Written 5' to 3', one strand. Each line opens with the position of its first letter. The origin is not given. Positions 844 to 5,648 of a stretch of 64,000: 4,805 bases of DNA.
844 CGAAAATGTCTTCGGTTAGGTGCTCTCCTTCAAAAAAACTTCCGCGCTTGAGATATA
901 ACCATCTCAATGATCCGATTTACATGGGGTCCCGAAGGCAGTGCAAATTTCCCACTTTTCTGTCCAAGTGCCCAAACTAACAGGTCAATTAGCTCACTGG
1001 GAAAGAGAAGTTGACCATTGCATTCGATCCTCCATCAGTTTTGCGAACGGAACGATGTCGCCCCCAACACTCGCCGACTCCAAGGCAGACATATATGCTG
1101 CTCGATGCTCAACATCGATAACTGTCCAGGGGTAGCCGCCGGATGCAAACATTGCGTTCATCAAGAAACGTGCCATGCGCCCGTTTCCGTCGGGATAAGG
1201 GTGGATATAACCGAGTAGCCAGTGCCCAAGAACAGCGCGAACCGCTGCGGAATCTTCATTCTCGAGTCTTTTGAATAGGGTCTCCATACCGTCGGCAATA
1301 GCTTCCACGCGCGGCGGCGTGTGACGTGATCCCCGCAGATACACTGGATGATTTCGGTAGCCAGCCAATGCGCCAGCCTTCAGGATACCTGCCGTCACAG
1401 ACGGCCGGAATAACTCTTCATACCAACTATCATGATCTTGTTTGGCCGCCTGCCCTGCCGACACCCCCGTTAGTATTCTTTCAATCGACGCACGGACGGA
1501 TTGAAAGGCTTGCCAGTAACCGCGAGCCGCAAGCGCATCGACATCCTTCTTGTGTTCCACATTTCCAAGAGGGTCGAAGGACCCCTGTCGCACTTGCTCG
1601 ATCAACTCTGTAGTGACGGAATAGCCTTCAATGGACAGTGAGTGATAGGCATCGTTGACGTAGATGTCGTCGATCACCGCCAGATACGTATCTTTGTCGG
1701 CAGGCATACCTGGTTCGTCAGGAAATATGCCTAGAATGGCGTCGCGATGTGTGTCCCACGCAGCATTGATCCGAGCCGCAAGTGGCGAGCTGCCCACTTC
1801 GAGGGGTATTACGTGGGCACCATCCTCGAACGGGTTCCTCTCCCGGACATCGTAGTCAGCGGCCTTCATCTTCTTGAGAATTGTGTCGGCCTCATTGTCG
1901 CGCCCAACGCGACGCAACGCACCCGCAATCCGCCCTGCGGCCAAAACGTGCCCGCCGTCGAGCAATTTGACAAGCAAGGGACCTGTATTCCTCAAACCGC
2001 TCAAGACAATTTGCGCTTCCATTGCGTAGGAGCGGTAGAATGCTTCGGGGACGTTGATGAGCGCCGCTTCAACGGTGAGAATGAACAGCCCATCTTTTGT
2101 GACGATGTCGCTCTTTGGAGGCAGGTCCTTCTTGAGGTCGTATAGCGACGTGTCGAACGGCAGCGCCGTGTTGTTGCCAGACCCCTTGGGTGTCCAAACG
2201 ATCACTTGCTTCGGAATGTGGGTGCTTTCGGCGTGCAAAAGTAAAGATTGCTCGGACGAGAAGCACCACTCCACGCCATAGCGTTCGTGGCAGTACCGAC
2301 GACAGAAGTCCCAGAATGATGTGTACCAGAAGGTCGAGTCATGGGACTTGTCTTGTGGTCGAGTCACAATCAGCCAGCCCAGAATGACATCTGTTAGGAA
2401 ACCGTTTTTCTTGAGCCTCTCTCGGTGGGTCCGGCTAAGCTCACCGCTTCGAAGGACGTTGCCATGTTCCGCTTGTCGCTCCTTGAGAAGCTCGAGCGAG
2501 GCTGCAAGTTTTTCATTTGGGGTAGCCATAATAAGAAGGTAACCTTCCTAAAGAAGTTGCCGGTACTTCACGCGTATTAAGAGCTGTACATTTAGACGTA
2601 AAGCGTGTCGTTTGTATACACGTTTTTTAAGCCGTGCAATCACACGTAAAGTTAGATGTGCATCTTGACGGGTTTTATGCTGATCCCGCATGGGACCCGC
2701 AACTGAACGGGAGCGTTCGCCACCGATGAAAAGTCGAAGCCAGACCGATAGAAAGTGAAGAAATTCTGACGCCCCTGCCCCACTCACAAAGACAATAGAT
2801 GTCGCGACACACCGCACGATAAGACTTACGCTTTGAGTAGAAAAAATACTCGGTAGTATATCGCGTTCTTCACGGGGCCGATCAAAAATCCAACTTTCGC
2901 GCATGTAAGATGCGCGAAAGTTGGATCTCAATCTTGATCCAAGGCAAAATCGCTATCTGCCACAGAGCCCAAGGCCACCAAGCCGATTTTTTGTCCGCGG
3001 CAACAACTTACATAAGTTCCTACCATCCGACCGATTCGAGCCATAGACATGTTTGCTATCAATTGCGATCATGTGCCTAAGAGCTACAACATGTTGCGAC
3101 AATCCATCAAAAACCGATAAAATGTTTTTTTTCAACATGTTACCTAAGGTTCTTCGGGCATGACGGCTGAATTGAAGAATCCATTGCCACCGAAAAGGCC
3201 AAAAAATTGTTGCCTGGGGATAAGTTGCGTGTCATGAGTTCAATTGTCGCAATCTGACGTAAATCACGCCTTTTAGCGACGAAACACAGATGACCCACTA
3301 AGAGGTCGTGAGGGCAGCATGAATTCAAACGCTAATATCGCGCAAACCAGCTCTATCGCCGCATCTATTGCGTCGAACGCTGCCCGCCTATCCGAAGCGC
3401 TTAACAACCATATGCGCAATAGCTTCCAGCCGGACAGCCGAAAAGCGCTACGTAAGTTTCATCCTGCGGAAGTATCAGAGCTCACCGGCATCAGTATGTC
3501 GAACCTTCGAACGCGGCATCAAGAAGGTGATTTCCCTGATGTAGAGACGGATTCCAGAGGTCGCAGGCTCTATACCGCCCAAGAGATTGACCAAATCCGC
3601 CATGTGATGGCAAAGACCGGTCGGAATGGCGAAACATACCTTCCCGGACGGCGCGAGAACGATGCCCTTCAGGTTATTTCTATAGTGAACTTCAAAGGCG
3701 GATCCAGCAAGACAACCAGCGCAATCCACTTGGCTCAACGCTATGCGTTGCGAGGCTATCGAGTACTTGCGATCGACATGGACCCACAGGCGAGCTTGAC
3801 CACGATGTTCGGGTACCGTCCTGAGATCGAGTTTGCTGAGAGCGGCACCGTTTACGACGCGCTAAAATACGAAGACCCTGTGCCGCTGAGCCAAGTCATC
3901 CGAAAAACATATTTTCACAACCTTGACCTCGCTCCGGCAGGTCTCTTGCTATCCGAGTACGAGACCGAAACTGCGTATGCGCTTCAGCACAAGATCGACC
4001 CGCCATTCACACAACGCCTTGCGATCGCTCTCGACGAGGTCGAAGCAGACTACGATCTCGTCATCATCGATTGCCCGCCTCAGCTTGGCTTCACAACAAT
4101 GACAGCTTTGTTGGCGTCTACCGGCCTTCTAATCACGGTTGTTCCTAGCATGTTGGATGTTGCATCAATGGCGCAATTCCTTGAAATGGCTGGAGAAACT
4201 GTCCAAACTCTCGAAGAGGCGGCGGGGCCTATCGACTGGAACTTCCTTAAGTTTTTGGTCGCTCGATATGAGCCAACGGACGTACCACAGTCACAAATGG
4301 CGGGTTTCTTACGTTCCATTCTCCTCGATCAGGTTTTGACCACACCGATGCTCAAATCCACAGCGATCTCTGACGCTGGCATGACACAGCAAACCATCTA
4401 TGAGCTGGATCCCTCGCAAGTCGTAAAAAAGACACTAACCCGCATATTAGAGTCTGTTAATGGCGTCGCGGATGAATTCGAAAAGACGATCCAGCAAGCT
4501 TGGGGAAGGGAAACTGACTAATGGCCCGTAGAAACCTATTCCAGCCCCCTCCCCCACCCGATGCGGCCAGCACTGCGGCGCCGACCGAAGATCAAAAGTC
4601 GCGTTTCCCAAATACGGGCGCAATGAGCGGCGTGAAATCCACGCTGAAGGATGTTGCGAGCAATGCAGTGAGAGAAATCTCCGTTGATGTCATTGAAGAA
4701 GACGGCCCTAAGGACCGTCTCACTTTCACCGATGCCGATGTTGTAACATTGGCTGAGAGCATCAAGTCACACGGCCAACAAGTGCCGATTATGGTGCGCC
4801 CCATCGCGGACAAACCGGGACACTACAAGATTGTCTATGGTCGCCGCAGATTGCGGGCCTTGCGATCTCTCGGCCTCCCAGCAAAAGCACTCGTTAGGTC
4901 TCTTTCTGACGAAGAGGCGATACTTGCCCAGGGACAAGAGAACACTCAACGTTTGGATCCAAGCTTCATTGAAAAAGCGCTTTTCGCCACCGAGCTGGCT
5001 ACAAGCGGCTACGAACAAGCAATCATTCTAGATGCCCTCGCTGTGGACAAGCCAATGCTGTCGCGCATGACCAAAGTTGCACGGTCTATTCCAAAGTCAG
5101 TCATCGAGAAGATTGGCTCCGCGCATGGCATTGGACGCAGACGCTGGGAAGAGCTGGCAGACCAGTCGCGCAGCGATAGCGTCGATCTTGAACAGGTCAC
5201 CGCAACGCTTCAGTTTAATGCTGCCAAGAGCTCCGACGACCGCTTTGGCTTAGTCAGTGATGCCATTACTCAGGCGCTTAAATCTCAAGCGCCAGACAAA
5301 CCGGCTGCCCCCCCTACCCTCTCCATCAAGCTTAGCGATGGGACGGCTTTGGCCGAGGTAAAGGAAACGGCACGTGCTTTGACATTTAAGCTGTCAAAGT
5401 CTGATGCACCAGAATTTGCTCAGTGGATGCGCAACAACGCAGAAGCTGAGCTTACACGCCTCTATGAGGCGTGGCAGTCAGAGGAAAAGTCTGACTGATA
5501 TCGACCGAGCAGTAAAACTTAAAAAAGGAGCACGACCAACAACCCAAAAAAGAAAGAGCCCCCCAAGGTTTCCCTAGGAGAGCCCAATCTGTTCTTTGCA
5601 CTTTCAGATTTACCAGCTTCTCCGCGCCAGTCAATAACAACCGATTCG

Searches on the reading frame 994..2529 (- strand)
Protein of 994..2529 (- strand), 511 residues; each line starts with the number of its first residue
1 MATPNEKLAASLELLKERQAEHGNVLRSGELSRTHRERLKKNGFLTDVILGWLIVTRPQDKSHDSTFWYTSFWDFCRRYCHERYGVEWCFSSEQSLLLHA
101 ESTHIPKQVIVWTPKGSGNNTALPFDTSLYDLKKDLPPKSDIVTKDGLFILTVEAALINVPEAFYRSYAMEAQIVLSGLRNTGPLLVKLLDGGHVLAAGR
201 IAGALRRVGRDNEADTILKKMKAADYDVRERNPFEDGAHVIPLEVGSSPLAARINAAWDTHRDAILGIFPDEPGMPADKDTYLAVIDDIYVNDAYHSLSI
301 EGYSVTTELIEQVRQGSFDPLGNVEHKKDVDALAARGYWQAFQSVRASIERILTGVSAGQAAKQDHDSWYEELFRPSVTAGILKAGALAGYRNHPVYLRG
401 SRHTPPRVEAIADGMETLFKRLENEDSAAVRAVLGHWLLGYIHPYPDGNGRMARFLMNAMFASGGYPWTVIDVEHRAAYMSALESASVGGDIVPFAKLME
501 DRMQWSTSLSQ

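Call 55: search_protein_families(library=pfam, proteins=[window:994-2529:-], max_evalue=0.001)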
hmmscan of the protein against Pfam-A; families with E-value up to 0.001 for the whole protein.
window:994-2529:- (511 aa): 1 family
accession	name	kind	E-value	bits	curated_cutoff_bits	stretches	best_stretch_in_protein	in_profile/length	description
PF02661.23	Fic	-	7.5e-13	49.6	24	1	389-460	21-92/93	Fic/DOC family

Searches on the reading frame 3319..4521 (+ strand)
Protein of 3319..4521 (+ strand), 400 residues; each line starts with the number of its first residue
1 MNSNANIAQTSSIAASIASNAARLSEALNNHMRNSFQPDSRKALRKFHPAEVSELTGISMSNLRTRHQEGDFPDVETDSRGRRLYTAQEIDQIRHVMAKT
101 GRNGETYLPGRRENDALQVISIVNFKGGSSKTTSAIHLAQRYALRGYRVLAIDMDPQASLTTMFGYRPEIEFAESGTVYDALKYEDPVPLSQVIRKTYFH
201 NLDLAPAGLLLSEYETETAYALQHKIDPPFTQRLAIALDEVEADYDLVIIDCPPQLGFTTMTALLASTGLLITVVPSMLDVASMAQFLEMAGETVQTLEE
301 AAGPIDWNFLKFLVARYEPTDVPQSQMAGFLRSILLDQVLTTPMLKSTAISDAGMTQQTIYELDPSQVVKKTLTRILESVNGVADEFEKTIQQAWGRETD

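Call 55: search_protein_families(library=pfam, proteins=[window:3319-4521:+], max_evalue=0.001)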
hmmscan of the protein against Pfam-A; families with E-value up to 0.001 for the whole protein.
window:3319-4521:+ (400 aa): 7 families
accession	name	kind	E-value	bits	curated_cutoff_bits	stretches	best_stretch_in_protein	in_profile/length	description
PF13614.12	AAA_31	-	1.2e-36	126.7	27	1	118-298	2-171/177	AAA domain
PF01656.29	CbiA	-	3.5e-19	69.4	25.4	1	120-359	1-124/125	CobQ/CobB/MinD/ParA nucleotide binding domain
PF09140.17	MipZ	-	1.3e-09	38.2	20.7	1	119-169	2-53/262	ATPase MipZ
PF13411.12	MerR_1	-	1.4e-05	25.5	21.6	1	50-97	4-50/69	MerR HTH family regulatory protein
PF06564.18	CBP_BcsQ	-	1.6e-05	25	21.3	1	119-275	3-145/234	Cellulose biosynthesis protein BcsQ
PF10609.15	ParA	-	2.2e-05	24.4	27.1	1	118-292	4-161/246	NUBPL iron-transfer P-loop NTPase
PF02374.21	ArsA_ATPase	-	0.00058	19.6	24.3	0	123-165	6-48/305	Anion-transporting ATPase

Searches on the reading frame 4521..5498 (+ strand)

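Call 55: search_protein_families(library=pfam, proteins=[window:4521-5498:+], max_evalue=0.001)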
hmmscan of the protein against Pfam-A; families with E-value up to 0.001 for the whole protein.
window:4521-5498:+ (325 aa): 2 families
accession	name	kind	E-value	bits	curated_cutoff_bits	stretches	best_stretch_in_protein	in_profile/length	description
PF02195.25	ParB_N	-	1.2e-13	51.3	26.3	1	49-141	2-93/95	ParB N-terminal domain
PF07506.17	RepB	-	1.6e-12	48.3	30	1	146-306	4-177/185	RepB plasmid partitioning protein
